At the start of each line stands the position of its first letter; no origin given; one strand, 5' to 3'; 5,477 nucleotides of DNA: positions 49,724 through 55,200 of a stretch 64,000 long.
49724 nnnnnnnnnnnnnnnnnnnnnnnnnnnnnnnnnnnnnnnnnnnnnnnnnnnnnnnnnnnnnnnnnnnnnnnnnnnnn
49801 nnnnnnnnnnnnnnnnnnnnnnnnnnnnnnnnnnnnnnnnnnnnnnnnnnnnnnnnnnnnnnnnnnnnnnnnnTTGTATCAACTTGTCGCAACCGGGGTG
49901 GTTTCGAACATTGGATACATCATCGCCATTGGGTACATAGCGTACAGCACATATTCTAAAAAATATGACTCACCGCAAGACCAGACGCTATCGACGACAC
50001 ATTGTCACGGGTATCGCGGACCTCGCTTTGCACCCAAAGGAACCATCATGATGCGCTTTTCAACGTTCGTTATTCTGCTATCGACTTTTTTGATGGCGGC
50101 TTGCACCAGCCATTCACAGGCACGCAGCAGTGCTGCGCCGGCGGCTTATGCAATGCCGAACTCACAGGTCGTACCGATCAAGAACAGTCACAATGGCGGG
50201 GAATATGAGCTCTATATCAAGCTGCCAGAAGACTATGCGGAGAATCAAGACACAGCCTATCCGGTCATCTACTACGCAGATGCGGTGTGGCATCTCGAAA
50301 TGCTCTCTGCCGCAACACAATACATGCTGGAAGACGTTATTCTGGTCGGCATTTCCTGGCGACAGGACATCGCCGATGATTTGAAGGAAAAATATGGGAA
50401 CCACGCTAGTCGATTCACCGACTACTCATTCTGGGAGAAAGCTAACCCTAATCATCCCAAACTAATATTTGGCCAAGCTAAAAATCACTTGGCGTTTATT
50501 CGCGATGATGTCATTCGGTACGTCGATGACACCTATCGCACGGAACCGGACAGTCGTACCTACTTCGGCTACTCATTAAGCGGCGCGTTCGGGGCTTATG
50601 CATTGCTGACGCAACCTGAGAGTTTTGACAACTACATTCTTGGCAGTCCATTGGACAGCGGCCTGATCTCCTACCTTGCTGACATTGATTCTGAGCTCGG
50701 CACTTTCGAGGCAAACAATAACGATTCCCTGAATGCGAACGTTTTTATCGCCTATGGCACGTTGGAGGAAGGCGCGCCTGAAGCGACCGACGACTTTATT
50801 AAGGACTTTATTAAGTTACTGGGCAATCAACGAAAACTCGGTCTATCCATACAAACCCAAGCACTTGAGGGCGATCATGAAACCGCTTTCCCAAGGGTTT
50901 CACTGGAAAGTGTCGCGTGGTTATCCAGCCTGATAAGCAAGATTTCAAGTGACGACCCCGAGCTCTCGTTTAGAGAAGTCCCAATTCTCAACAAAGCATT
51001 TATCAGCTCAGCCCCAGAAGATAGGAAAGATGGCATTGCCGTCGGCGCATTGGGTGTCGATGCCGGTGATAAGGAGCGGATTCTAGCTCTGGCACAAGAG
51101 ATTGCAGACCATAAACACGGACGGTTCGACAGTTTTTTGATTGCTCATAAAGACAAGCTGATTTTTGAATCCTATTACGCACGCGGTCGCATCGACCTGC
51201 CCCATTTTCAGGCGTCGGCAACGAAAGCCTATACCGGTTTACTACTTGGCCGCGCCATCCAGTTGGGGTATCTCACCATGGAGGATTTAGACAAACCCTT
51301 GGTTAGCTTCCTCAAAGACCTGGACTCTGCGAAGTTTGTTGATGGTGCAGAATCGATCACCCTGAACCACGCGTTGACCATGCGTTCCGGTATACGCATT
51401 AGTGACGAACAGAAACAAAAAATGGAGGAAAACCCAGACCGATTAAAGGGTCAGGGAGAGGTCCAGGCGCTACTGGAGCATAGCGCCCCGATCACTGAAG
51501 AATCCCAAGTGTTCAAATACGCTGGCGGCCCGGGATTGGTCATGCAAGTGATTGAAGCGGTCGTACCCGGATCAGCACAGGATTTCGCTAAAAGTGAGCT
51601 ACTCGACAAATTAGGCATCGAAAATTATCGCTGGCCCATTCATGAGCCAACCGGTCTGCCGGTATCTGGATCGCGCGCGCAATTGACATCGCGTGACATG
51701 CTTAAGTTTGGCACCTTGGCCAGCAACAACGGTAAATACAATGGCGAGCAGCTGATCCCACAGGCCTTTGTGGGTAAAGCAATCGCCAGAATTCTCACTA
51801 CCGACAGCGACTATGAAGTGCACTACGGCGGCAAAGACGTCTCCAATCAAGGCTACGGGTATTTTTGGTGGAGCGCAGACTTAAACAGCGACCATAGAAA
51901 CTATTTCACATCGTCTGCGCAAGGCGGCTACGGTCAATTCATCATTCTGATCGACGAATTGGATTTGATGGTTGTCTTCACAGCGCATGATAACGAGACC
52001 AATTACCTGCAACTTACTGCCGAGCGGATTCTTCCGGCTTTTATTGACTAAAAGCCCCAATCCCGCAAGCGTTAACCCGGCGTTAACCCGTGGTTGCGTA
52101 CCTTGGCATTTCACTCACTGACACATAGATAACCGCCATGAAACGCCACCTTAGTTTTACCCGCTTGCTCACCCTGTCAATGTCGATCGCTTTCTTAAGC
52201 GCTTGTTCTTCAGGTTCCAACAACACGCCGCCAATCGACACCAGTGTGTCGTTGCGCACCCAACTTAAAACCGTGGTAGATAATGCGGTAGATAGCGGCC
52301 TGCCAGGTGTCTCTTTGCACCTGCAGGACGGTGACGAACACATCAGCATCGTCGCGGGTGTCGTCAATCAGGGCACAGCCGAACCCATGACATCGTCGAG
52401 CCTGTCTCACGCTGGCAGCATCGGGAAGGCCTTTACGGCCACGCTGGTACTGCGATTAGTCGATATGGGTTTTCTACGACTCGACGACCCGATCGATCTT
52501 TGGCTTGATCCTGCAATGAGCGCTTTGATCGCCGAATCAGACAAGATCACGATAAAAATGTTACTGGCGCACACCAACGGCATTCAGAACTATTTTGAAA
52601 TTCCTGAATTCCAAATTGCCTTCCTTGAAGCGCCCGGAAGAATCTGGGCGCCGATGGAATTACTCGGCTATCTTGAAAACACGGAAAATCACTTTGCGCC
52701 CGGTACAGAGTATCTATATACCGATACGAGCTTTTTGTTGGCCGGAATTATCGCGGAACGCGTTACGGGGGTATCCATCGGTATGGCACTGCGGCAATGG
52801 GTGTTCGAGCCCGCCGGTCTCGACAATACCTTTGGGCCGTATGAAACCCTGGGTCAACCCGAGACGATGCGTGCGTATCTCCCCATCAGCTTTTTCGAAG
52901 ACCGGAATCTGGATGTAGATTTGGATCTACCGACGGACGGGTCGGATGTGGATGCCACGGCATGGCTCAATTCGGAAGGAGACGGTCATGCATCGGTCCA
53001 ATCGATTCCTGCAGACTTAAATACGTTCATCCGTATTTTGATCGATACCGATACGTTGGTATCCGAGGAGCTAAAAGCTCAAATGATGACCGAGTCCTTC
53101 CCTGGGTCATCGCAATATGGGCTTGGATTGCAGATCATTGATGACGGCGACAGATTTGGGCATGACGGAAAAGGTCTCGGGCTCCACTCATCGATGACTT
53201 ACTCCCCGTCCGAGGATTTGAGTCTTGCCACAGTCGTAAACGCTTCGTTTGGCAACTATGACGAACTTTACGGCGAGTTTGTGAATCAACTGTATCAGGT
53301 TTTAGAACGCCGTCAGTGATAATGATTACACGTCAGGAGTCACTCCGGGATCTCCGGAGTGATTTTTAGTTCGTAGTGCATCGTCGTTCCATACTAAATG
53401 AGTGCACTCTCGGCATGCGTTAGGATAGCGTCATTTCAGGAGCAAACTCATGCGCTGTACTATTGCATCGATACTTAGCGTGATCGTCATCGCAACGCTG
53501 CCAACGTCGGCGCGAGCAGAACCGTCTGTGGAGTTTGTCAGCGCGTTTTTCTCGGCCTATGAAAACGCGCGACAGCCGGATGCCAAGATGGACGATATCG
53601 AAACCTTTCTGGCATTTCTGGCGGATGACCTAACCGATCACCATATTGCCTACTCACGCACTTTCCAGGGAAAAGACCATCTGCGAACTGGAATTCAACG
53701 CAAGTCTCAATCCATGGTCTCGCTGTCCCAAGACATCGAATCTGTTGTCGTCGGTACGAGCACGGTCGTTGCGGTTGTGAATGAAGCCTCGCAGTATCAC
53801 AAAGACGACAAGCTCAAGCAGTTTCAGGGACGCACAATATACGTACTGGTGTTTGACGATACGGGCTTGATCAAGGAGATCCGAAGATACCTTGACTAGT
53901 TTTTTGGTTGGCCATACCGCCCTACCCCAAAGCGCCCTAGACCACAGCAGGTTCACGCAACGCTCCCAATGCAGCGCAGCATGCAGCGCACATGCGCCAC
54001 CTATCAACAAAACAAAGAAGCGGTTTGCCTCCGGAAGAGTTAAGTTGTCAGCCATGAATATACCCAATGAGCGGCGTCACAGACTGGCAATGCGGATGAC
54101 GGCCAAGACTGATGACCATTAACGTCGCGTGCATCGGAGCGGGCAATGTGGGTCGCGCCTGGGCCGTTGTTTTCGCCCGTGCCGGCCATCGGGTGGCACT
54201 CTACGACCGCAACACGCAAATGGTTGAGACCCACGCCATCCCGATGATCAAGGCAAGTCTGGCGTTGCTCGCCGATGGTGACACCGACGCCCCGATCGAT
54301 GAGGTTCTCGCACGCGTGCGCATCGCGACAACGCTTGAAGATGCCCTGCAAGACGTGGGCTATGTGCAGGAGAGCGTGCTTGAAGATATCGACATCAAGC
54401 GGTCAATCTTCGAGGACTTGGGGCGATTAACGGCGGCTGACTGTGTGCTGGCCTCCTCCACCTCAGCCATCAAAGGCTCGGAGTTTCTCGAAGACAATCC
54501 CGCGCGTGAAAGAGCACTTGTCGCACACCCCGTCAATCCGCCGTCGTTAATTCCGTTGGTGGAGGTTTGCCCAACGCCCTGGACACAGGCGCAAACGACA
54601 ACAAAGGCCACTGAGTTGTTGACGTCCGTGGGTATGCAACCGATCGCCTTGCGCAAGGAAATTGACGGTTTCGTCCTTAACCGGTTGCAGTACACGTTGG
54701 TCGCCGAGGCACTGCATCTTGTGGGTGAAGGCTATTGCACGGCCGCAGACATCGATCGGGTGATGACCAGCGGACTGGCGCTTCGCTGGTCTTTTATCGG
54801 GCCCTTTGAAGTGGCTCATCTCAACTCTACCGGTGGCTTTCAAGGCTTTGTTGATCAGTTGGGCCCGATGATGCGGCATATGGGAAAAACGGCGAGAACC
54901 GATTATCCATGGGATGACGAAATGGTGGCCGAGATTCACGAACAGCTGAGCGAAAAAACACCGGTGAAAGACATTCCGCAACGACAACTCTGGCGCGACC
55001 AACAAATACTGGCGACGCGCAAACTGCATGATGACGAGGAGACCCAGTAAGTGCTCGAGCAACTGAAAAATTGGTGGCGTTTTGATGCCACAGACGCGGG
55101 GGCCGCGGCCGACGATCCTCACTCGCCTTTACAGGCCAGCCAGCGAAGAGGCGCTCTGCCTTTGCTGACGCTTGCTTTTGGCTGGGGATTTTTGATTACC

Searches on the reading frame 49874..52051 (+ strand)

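Call 36: search_protein_families(library=pfam, proteins=[window:49874-52051:+], max_evalue=0.001)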
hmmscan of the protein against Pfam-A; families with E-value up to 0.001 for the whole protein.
window:49874-52051:+ (725 aa): 2 families
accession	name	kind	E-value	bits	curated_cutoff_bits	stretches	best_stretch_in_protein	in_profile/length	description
PF00144.29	Beta-lactamase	-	7.3e-15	55.4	27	1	420-710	18-315/329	Beta-lactamase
PF00756.26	Esterase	-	1.4e-11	45.1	22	1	108-260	5-149/251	Putative esterase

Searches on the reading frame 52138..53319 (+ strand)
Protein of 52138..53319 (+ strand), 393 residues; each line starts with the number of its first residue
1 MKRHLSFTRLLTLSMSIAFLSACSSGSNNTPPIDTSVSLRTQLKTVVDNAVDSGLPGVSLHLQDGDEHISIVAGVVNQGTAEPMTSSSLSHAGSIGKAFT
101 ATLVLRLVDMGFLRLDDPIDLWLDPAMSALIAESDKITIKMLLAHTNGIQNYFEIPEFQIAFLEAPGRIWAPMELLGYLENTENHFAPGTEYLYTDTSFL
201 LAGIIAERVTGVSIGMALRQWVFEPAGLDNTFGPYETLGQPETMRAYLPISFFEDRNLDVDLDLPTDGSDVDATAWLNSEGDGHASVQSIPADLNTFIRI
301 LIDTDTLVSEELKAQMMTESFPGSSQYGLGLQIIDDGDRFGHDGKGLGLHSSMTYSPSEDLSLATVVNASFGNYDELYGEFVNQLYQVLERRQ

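Call 36: search_protein_families(library=pfam, proteins=[window:52138-53319:+], max_evalue=0.001)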
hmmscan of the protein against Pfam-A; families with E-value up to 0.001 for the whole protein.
window:52138-53319:+ (393 aa): 1 family
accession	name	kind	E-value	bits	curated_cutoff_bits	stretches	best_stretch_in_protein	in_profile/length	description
PF00144.29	Beta-lactamase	-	9.8e-44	150.3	27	1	46-373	4-314/329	Beta-lactamase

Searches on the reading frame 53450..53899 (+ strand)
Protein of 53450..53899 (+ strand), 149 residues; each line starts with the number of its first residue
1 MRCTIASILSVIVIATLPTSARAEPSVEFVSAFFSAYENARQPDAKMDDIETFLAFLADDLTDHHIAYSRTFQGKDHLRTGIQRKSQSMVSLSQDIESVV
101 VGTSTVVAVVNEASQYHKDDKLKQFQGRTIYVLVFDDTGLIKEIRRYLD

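Call 84: search_protein_families(library=pfam, proteins=[window:53450-53899:+], max_evalue=0.01)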
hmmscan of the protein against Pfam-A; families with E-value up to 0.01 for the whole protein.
window:53450-53899:+ (149 aa): 1 family
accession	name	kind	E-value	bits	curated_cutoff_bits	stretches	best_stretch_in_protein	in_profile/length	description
PF12680.13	SnoaL_2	-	1.5e-05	25.9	27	1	48-143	11-101/102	SnoaL-like domain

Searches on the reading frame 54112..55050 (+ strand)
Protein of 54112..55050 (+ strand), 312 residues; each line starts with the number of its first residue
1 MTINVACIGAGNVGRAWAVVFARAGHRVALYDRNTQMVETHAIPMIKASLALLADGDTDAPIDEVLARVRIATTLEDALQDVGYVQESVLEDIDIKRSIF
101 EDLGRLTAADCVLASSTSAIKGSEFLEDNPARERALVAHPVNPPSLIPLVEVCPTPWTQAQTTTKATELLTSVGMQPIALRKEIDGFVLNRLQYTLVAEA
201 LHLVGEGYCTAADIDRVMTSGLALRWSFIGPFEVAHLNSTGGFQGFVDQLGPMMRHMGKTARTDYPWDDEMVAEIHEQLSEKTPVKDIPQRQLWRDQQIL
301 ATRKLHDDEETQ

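Call 84: search_protein_families(library=pfam, proteins=[window:54112-55050:+], max_evalue=0.01)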
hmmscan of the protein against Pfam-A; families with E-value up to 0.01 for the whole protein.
window:54112-55050:+ (312 aa): 7 families
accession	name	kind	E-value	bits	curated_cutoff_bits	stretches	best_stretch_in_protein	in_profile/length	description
PF02737.24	3HCDH_N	-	3.6e-44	151.3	22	1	4-182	1-178/180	3-hydroxyacyl-CoA dehydrogenase, NAD binding domain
PF00725.27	3HCDH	-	6.2e-13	49.5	22.1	1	186-271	1-80/97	3-hydroxyacyl-CoA dehydrogenase, C-terminal domain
PF03446.21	NAD_binding_2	-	1.1e-05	26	21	1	4-129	1-106/161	NAD binding domain of 6-phosphogluconate dehydrogenase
PF03721.20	UDPG_MGDP_dh_N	-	0.0001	22.4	27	1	4-40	2-38/187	UDP-glucose/GDP-mannose dehydrogenase family, NAD binding domain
PF01210.29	NAD_Gly3P_dh_N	-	0.00019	21.9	23.1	1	5-39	2-36/158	NAD-dependent glycerol-3-phosphate dehydrogenase N-terminus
PF02558.23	ApbA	-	0.0013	18.8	22.2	1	6-39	2-34/150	Ketopantoate reductase PanE/ApbA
PF00070.33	Pyr_redox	-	0.0042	18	22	0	4-38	1-35/82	Pyridine nucleotide-disulphide oxidoreductase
